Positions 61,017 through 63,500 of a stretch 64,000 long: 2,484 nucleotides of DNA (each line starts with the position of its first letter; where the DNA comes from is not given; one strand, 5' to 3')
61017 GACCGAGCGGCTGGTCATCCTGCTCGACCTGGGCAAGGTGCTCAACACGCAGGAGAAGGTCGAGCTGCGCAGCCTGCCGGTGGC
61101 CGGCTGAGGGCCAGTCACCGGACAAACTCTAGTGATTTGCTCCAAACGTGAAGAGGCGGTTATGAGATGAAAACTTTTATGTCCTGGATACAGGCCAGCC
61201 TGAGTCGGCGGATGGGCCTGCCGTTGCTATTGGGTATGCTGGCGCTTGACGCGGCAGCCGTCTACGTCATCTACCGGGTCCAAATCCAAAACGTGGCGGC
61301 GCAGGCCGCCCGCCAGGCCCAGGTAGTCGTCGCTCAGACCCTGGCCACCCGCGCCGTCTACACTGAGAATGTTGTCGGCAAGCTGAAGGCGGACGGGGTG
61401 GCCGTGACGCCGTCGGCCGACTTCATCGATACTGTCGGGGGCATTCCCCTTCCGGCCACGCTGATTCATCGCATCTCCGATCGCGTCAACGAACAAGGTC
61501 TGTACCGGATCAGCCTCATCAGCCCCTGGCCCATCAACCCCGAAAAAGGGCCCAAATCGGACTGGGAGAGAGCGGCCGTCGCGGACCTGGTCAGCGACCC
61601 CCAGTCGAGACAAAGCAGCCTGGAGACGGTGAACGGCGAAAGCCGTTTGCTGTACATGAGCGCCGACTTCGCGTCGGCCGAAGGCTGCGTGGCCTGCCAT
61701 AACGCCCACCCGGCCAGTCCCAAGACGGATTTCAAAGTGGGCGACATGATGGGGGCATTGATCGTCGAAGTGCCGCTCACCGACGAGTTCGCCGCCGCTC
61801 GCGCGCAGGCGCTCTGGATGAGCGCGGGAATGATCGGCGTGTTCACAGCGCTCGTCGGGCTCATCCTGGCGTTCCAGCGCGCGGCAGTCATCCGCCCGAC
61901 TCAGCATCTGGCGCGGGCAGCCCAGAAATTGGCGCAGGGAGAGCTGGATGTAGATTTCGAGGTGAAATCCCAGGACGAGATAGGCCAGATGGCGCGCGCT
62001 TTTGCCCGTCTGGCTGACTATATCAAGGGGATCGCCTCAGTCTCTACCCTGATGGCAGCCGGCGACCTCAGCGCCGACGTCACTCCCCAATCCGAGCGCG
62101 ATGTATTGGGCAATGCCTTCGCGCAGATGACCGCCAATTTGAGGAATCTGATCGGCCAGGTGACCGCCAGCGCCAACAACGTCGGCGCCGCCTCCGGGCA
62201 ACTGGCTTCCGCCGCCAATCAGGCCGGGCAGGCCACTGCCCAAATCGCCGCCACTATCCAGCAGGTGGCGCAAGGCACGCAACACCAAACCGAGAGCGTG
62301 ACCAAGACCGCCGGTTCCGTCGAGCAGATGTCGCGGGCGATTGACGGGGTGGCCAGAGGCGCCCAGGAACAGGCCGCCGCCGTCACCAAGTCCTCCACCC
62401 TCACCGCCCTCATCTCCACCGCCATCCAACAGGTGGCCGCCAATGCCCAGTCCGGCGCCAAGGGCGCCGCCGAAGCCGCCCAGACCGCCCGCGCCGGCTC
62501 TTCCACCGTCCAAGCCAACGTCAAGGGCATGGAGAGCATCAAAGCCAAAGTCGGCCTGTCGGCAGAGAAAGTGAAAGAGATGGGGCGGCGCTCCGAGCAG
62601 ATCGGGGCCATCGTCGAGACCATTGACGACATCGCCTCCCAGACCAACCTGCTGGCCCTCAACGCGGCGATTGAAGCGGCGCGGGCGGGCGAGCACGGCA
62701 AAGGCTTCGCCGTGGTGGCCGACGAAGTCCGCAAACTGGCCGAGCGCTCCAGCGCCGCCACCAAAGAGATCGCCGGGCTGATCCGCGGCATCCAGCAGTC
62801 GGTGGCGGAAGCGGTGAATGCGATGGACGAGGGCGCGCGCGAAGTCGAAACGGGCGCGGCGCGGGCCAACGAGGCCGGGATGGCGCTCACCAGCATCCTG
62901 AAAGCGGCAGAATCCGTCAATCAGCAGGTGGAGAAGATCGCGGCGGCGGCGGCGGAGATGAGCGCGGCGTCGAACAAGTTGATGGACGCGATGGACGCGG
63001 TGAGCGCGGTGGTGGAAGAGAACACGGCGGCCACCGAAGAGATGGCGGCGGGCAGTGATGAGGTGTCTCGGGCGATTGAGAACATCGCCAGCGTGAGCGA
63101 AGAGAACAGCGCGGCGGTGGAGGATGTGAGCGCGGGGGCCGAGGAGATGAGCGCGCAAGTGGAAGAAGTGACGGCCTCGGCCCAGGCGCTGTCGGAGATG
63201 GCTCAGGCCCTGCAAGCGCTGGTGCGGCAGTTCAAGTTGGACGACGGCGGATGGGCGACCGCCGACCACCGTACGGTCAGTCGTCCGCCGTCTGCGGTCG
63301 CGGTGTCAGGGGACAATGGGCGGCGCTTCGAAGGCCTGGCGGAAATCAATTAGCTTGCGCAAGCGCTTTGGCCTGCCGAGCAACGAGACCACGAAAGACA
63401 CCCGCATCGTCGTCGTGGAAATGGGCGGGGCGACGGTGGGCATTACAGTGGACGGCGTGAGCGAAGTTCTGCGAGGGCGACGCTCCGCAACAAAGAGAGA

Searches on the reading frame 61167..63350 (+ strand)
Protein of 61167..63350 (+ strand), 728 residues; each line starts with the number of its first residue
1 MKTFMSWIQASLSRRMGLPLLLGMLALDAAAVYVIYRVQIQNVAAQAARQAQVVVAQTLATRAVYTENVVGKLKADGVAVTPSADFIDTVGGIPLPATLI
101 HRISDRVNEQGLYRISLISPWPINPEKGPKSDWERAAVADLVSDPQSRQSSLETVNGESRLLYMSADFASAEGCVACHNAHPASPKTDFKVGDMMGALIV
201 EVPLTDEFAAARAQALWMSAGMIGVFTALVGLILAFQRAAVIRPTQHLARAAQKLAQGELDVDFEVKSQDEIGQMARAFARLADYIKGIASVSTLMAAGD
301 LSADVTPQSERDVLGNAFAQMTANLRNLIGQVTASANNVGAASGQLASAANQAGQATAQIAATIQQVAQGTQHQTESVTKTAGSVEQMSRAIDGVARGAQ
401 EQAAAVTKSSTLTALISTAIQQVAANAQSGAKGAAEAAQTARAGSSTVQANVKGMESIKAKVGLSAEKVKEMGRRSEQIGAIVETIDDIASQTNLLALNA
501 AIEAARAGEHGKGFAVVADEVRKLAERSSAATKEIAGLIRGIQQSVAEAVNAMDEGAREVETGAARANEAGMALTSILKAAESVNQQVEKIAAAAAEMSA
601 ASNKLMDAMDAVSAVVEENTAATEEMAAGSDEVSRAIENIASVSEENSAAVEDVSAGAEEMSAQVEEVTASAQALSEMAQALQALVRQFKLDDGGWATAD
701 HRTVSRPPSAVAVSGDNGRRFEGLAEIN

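Call 30: search_protein_families(library=pfam, proteins=[window:61167-63350:+], max_evalue=0.001)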
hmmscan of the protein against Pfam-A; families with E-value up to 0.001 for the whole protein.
window:61167-63350:+ (728 aa): 4 families
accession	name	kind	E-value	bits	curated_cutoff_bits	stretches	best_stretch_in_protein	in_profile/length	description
PF00015.26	MCPsignal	-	1.9e-45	155.3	34.6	1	433-615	3-171/172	Methyl-accepting chemotaxis protein (MCP) signalling domain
PF11845.13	Tll0287-like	-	1.7e-19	71.1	24.1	1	42-203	3-144/144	Tll0287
PF00672.30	HAMP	-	1e-11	45.4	25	1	240-286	5-51/53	HAMP domain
PF10046.14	BLOC1_2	-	0.00015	22.5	33.4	0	519-605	5-91/96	Biogenesis of lysosome-related organelles complex-1 subunit 2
